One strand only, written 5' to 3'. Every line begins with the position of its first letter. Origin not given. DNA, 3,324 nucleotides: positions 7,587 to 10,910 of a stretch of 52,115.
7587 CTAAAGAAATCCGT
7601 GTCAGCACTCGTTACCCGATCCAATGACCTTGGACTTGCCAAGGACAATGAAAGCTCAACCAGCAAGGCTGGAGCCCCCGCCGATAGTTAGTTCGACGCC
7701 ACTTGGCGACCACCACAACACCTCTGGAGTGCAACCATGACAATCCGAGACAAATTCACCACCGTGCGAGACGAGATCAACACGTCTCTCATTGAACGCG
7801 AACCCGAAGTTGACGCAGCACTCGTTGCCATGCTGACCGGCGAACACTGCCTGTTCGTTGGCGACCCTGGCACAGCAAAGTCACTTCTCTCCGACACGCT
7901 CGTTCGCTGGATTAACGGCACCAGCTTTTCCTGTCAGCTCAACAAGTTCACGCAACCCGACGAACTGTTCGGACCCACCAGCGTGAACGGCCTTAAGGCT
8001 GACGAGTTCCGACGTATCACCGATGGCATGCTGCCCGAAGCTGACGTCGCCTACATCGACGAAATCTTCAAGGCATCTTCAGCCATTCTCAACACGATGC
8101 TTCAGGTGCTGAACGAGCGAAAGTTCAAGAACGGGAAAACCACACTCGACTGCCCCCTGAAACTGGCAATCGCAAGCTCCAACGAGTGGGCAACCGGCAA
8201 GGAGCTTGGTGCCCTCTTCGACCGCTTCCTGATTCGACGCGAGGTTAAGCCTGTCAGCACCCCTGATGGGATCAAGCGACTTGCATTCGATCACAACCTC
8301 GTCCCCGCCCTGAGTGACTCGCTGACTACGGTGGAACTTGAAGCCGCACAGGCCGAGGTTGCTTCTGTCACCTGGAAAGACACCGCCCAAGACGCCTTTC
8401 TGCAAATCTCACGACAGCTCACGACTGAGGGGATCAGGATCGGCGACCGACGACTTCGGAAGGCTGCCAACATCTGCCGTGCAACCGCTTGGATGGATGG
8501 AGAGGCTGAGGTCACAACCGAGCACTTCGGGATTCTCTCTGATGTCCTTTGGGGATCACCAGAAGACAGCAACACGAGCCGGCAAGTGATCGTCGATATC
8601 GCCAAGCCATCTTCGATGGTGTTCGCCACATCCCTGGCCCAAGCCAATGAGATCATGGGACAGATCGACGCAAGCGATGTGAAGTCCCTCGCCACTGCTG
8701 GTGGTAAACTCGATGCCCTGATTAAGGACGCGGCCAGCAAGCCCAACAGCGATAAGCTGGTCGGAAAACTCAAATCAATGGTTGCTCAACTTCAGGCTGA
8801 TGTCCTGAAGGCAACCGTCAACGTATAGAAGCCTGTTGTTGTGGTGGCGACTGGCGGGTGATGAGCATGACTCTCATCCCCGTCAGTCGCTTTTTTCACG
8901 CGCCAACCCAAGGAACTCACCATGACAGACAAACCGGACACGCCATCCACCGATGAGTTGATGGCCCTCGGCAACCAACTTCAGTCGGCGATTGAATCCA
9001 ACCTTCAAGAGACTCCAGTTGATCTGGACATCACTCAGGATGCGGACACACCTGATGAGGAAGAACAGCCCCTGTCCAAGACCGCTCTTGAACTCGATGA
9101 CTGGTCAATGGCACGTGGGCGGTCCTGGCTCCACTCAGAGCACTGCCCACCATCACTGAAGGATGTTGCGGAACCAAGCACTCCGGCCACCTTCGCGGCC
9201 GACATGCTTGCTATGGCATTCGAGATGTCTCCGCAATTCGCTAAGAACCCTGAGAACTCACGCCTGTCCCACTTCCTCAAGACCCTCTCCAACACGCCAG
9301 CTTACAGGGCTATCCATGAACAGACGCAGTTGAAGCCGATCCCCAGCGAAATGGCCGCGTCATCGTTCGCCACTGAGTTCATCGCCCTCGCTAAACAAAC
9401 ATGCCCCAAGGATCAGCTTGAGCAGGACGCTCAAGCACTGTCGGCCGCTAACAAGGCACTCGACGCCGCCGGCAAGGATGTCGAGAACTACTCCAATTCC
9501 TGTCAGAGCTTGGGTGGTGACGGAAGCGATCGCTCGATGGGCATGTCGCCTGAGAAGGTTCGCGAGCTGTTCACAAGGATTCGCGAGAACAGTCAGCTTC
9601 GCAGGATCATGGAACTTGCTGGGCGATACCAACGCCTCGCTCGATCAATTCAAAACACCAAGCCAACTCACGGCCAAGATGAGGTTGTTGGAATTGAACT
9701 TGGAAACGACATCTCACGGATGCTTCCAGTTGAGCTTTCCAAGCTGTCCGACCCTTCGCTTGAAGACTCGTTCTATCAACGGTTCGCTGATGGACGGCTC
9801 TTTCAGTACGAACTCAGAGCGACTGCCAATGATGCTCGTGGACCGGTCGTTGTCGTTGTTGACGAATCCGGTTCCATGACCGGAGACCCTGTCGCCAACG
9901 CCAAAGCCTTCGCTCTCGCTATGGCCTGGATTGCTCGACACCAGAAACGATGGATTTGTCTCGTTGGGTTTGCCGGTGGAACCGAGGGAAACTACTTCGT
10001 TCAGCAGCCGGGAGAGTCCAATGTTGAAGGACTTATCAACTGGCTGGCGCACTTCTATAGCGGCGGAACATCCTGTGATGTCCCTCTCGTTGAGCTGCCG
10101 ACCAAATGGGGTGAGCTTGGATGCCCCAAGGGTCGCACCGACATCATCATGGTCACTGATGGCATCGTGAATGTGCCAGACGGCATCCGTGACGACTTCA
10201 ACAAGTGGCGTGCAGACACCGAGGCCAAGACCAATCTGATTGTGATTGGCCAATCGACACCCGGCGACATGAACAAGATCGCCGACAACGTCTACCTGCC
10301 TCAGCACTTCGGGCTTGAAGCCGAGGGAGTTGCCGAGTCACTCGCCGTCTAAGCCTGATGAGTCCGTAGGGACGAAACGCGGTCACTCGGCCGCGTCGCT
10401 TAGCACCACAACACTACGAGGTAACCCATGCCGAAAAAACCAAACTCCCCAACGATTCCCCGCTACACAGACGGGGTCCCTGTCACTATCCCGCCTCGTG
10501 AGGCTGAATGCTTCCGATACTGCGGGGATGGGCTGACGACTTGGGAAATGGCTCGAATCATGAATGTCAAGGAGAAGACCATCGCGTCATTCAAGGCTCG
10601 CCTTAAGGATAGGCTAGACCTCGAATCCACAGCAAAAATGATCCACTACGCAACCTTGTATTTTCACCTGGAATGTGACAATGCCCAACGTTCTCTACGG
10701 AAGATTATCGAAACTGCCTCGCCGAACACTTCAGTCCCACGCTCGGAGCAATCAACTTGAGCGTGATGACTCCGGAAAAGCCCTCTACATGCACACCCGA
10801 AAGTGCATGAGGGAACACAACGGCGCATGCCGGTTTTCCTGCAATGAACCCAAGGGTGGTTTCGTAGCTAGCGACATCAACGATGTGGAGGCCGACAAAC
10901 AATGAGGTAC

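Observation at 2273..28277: Nine copies of the bipartite motif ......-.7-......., each oriented with its downstream gene: a candidate phage-specific promoter with -24/-12-like geometry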

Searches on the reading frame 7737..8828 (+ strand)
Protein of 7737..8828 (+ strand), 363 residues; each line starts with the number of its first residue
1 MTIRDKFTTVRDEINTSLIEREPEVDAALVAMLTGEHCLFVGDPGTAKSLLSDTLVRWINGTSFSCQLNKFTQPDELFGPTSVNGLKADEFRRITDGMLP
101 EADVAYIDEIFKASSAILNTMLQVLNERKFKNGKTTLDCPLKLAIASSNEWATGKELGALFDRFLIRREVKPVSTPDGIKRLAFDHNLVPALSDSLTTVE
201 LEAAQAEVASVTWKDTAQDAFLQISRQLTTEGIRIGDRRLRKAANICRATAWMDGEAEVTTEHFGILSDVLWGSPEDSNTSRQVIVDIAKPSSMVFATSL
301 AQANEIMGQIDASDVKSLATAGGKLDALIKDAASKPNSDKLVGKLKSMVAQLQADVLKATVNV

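Call 9: search_protein_families(library=pfam, proteins=[window:7737-8828:+], max_evalue=0.01)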
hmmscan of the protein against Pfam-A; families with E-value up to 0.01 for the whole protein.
window:7737-8828:+ (363 aa): 5 families
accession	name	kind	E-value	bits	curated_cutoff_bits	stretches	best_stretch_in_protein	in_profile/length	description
PF20030.5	bpMoxR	-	4.6e-51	173.2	27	1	6-175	2-171/205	MoxR domain in the MoxR-vWA-beta-propeller ternary systems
PF07728.20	AAA_5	-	3.3e-20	72.9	22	1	37-164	1-139/139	AAA domain (dynein-related subfamily)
PF17868.7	AAA_lid_8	-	7.7e-10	38.9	22.8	1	223-285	8-72/72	AAA lid domain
PF07726.17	AAA_3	-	4.2e-05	23.9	27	1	37-149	1-111/131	ATPase family associated with various cellular activities (AAA)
PF07724.20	AAA_2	-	0.0027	18.2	27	1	104-149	78-124/166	AAA domain (Cdc48 subfamily)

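Call 19: find_related_loci(query=window:7737-8828:+, collection=viral_contigs, flank=10000)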
Query window:7737-8828:+ (363 aa) in viral_contigs; peptide patterns used: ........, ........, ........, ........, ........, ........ (x = any residue, [..] = any of these).
5 stretches matched a pattern, but none encodes a relative of the query by tblastn (E <= 1e-3).

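Call 23: find_encoding_contigs(protein=window:7737-8828:+, flank=10000)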
Protein window:7737-8828:+ (363 aa): 6 contigs read that carry it; 6 places shown.
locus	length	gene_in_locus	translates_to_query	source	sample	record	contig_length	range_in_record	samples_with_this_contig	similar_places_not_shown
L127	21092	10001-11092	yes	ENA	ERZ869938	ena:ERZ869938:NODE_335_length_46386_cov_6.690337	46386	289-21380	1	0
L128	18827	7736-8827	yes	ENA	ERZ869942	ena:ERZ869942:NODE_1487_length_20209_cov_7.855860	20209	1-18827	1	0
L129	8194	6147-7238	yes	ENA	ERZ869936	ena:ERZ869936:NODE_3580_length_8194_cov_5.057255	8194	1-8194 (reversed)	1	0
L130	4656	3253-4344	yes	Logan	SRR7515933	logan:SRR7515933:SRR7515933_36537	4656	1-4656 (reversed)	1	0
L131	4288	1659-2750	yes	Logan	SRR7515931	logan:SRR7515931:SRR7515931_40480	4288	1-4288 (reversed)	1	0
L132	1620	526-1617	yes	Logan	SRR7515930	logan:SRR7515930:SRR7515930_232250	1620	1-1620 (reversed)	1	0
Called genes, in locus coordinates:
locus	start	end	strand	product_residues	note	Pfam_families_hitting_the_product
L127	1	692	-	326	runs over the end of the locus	?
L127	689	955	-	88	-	-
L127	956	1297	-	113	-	-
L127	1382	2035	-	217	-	-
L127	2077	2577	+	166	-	-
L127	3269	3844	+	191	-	-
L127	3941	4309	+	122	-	-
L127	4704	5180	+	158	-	PF13392:HNH_3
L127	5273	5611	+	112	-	-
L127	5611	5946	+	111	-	-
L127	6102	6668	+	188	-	PF01726:LexA_DNA_bind, PF00717:Peptidase_S24 (weak)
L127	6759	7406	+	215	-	PF13177:DNA_pol3_delta2 (faint)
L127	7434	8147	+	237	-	-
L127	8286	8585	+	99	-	-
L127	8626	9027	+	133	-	-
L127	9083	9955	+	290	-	PF20529:DUF6744 (faint)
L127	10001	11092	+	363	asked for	PF20030:bpMoxR, PF07728:AAA_5, PF17868:AAA_lid_8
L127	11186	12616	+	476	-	-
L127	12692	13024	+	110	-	PF00196:GerE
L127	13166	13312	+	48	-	-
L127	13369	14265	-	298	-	PF02086:MethyltransfD12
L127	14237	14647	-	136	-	-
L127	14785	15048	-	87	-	-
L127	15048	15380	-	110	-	-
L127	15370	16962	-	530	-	PF04851:ResIII, PF00270:DEAD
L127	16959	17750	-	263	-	-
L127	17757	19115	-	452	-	PF13476:AAA_23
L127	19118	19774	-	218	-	-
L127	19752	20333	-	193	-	PF09588:YqaJ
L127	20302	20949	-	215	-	-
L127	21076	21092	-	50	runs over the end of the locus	-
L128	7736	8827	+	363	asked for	PF20030:bpMoxR, PF07728:AAA_5, PF17868:AAA_lid_8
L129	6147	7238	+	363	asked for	PF20030:bpMoxR, PF07728:AAA_5, PF17868:AAA_lid_8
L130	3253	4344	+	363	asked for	PF20030:bpMoxR, PF07728:AAA_5, PF17868:AAA_lid_8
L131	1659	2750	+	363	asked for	PF20030:bpMoxR, PF07728:AAA_5, PF17868:AAA_lid_8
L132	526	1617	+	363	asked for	PF20030:bpMoxR, PF07728:AAA_5, PF17868:AAA_lid_8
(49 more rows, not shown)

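Call 48: find_homologous_proteins(query=window:7737-8828:+, max_evalue=1e-20)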
Query window:7737-8828:+ (363 aa): 3313 proteins with E <= 1e-20 among 8000 candidates; the best 120 are listed.
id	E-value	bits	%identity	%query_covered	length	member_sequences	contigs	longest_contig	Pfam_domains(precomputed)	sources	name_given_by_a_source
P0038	1.0e-232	789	100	100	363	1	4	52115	PF20030.6,PF17868.8,PF07728.21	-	-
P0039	5.4e-152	524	65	99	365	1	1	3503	PF20030.6,PF17868.8,PF07728.21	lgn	-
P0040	2.0e-111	391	53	97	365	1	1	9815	PF20030.6,PF17868.8,PF07728.21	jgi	-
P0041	1.0e-107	378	51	100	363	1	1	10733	PF20030.6,PF17868.8,PF07728.21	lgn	-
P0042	1.4e-105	371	51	99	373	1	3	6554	PF20030.6,PF17868.8,PF07726.18,PF07728.21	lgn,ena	-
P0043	3.0e-102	360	52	91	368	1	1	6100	PF20030.6,PF17868.8,PF07726.18,PF00004.36,PF13401.13,PF07728.21,PF01078.28,PF20720.4,PF13191.13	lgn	-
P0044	1.3e-100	355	49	97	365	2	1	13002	PF20030.6,PF17868.8,PF07728.21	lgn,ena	-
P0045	6.7e-100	353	51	93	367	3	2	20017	PF20030.6,PF17868.8,PF07726.18,PF00004.36,PF07728.21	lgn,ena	-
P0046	1.6e-99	352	49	91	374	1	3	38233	PF20030.6,PF17868.8,PF07726.18,PF00004.36,PF07728.21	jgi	jgi:MoxR-like ATPase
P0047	1.6e-99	351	51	91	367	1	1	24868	PF20030.6,PF17868.8,PF07726.18,PF00004.36,PF07728.21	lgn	-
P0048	9.4e-99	349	50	98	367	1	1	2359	PF20030.6,PF17868.8,PF07726.18,PF07728.21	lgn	-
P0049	1.2e-98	349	52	90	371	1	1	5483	PF20030.6,PF17868.8,PF07724.21,PF07726.18,PF00004.36,PF07728.21,PF01078.28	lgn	-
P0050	8.8e-98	346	46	99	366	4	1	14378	PF20030.6,PF17868.8,PF07726.18,PF07728.21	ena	-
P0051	4.2e-97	344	47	96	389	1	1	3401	PF20030.6,PF17868.8,PF00004.36,PF07728.21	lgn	-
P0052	5.4e-97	343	47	99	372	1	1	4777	PF20030.6,PF17868.8,PF07726.18,PF07728.21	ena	-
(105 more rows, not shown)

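Call 53: find_encoding_contigs(protein=P0039, flank=10000, max_places=2)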
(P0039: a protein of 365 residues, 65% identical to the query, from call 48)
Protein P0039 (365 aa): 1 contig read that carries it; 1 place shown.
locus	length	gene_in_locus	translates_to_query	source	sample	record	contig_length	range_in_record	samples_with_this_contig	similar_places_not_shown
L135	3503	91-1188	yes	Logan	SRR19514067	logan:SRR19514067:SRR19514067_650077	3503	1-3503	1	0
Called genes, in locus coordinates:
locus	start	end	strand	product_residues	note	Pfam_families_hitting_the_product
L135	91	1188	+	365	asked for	PF20030:bpMoxR, PF07728:AAA_5, PF17868:AAA_lid_8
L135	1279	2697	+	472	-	-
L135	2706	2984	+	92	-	PF00196:GerE, PF08281:Sigma70_r4_2 (weak)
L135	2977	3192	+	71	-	-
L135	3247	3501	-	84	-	?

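Call 54: find_encoding_contigs(protein=P0040, flank=10000, max_places=2)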
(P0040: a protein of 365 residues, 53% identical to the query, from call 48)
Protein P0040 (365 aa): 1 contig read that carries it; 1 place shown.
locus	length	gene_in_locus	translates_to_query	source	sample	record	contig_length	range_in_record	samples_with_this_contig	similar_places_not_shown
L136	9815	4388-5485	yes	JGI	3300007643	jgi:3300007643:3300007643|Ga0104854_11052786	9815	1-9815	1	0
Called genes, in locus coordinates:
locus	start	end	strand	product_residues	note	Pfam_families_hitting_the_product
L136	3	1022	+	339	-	?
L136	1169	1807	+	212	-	PF02384:N6_Mtase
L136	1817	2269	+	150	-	PF14354:Lar_restr_allev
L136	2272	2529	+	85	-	-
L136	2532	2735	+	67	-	PF12728:HTH_17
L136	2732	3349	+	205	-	-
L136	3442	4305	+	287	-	PF20529:DUF6744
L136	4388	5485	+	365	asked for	PF20030:bpMoxR, PF07728:AAA_5, PF17868:AAA_lid_8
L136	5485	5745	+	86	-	-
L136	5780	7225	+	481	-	-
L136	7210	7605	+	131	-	PF04448:DUF551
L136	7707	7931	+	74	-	PF02599:CsrA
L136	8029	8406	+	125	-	-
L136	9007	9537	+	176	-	-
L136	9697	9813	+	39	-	?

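Call 66: search_protein_families(library=pfam, proteins=[L127:1382-2035:-, L127:956-1297:-, L127:689-955:-, L127:3-692:-], max_evalue=0.01)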
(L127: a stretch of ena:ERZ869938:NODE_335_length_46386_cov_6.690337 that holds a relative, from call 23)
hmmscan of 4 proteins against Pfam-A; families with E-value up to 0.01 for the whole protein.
L127:1382-2035:- (217 aa): 1 family
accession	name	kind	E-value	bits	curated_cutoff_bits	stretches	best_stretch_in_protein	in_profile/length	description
PF05066.19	HARE-HTH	-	0.0025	18.6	25.9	1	60-122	4-69/71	HB1, ASXL, restriction endonuclease HTH domain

L127:956-1297:- (113 aa): 0 families

L127:689-955:- (88 aa): 0 families

L127:3-692:- (230 aa): 0 families

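Call 98: find_encoding_contigs(protein=P0041, flank=8000, max_places=1)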
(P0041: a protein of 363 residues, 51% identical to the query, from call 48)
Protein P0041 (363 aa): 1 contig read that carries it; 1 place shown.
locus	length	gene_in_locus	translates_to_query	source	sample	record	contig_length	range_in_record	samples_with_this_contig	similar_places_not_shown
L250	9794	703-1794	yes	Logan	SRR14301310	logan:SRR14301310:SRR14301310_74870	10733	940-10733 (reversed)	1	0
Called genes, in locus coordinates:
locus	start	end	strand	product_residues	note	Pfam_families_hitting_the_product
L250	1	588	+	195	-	?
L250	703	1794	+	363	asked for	PF20030:bpMoxR, PF07728:AAA_5, PF17868:AAA_lid_8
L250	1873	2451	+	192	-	-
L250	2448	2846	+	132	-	PF11672:DUF3268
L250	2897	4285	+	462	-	-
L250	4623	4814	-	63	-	-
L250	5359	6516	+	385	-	PF00589:Phage_integrase (weak)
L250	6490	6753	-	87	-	PF12728:HTH_17, PF00376:MerR (weak)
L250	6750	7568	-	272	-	PF01555:N6_N4_Mtase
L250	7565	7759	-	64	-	PF03869:Arc (weak)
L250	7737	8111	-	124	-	PF14216:DUF4326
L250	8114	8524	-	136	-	-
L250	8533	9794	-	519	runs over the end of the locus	PF00270:DEAD, PF04851:ResIII, PF00271:Helicase_C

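Call 99: find_encoding_contigs(protein=P0044, flank=8000, max_places=1)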
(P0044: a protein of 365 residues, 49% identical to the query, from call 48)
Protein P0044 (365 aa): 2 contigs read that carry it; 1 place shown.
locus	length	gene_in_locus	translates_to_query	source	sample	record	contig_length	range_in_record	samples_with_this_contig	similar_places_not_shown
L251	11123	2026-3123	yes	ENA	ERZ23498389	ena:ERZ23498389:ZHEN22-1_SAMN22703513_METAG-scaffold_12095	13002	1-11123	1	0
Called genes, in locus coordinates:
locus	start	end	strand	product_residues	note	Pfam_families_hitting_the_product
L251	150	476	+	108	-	-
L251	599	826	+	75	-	-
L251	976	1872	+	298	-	PF20529:DUF6744 (weak)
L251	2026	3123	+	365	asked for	PF20030:bpMoxR, PF07728:AAA_5, PF17868:AAA_lid_8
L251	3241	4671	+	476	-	-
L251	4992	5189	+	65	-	PF02599:CsrA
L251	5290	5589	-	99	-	-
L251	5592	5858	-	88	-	PF13518:HTH_28 (weak), PF12728:HTH_17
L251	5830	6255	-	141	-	-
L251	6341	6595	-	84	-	-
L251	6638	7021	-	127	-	-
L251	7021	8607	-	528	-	PF00270:DEAD, PF04851:ResIII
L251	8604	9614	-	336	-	-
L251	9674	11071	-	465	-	PF13476:AAA_23 (weak)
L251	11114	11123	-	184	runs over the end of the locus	-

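Call 106: find_related_loci(query=A2, collection=genome_contigs, flank=6000)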
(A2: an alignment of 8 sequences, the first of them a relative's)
Query A2 (363 aa) in genome_contigs; peptide patterns used: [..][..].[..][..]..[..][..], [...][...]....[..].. (x = any residue, [..] = any of these).
599 stretches matched a pattern (row limit reached: there are more); 519 encode a relative of the query (tblastn E <= 1e-3); the best 80 are kept; 80 distinct loci.
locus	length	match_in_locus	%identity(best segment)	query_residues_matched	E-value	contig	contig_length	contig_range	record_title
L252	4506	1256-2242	47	3-325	1e-92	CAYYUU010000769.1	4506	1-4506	MAG TPA_asm: uncultured Alcaligenaceae bacterium isolate SRP128890_co1_186 genome assembly, contig: NODE_25462_length_45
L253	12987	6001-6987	45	2-325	5e-92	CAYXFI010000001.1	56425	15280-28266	MAG TPA_asm: uncultured Cytophagia bacterium isolate SRP338002_co1_109 genome assembly, contig: NODE_525_length_56425_co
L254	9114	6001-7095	47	1-359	9e-92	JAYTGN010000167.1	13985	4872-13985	MAG: Gemmataceae bacterium isolate GFS_2344 GFS_2344_166, whole genome shotgun sequence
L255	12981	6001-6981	47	3-325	1e-90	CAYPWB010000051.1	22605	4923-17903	MAG TPA_asm: uncultured Planctomycetaceae bacterium isolate SRP332253_co1_62 genome assembly, contig: NODE_3574_length_2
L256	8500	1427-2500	39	2-353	6e-82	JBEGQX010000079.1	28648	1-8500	MAG: Planctomycetota bacterium isolate pamunkeyriver_2019_sw_WHONDRS-S19S_0054_B_bin.49 scaffold_1483702, whole genome s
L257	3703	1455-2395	54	1-311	1e-79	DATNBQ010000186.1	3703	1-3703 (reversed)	MAG TPA_asm: Urbifossiella sp. isolate SMAG_U11192 k141_3092278, whole genome shotgun sequence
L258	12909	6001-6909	40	5-306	2e-64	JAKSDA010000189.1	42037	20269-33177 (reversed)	MAG: Proteobacteria bacterium isolate MAG.37 k141_2930927, whole genome shotgun sequence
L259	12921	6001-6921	40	1-306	5e-64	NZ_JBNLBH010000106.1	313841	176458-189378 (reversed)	MAG: Haliangium sp. isolate C2.bin.32.orig k141_1111774, whole genome shotgun sequence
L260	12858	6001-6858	42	1-285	3e-63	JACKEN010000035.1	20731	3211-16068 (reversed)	MAG: Deltaproteobacteria bacterium isolate HK-STAS-MYXO-34 HK-STAS-MYXO-34_35, whole genome shotgun sequence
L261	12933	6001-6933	38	5-322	2e-60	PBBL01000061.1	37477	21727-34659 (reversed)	MAG: Myxococcales bacterium isolate SP4258 MHASMcontig_3311687, whole genome shotgun sequence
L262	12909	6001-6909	38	4-306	3e-59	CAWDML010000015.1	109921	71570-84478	MAG: uncultured delta proteobacterium isolate MFD04944.bin.2.99 genome assembly, contig: contig_85405, whole genome shot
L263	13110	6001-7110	36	1-357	6e-57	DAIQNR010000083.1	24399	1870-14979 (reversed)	MAG TPA_asm: Myxococcota bacterium isolate CTOTU7342 NODE_2208_length_24399_cov_12.959620, whole genome shotgun sequence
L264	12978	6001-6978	33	3-329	6e-56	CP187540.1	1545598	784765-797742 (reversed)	Methanocaldococcus sp. 28A chromosome, complete genome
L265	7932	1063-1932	34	6-291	2e-55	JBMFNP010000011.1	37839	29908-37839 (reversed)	MAG: Thermoplasmata archaeon isolate KM4338-14 NODE_11_length_37839_cov_13.812536, whole genome shotgun sequence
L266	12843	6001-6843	37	3-283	1e-54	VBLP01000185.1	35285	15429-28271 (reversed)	MAG: Deltaproteobacteria bacterium isolate DP_38 14_0903_13_30cm_scaffold_807059, whole genome shotgun sequence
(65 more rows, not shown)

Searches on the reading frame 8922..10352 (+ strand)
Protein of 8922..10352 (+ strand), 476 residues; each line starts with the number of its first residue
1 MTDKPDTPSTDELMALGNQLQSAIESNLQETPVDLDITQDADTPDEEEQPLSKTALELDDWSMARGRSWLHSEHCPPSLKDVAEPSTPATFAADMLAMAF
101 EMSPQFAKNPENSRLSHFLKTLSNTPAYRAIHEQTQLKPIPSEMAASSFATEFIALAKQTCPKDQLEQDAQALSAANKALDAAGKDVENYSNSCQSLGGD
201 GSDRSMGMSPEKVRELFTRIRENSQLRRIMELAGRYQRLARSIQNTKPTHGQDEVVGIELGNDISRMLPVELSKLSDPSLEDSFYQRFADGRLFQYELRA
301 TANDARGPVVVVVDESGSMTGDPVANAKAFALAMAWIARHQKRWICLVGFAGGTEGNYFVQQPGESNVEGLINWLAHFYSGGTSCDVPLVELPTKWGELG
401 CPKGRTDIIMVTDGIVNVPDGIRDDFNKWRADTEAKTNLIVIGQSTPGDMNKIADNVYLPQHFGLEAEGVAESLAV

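Call 10: search_protein_families(library=pfam, proteins=[window:8922-10352:+], max_evalue=0.01)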
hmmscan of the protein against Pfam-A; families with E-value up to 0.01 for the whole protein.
window:8922-10352:+ (476 aa): 1 family
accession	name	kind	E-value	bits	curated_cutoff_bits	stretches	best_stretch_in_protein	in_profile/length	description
PF13519.12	VWA_2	-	0.0057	17.7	27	0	309-414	1-106/107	von Willebrand factor type A domain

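Call 11: search_protein_families(library=phrogs, proteins=[window:8922-10352:+], max_evalue=0.001)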
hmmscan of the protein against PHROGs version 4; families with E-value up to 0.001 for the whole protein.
window:8922-10352:+ (476 aa): 2 families
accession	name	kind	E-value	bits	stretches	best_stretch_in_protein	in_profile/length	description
phrog_24053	-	unknown function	2.8e-30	106.6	1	199-443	238-475/515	-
phrog_22583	-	unknown function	2.3e-07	30.3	1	231-458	644-875/892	-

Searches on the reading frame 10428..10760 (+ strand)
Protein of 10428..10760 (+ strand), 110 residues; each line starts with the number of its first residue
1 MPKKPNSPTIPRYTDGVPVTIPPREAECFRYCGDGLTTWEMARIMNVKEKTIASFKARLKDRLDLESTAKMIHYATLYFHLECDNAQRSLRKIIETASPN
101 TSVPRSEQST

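Call 47: search_protein_families(library=pfam, proteins=[window:10428-10760:+], max_evalue=10)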
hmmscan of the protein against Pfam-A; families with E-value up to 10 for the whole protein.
window:10428-10760:+ (110 aa): 2 families
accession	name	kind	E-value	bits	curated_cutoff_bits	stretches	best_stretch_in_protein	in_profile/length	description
PF00196.25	GerE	-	8.6e-11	41.7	23.5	1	23-75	5-57/57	Bacterial regulatory proteins, luxR family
PF08281.18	Sigma70_r4_2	-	0.00066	19.7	25.7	1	22-62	12-53/54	Sigma-70, region 4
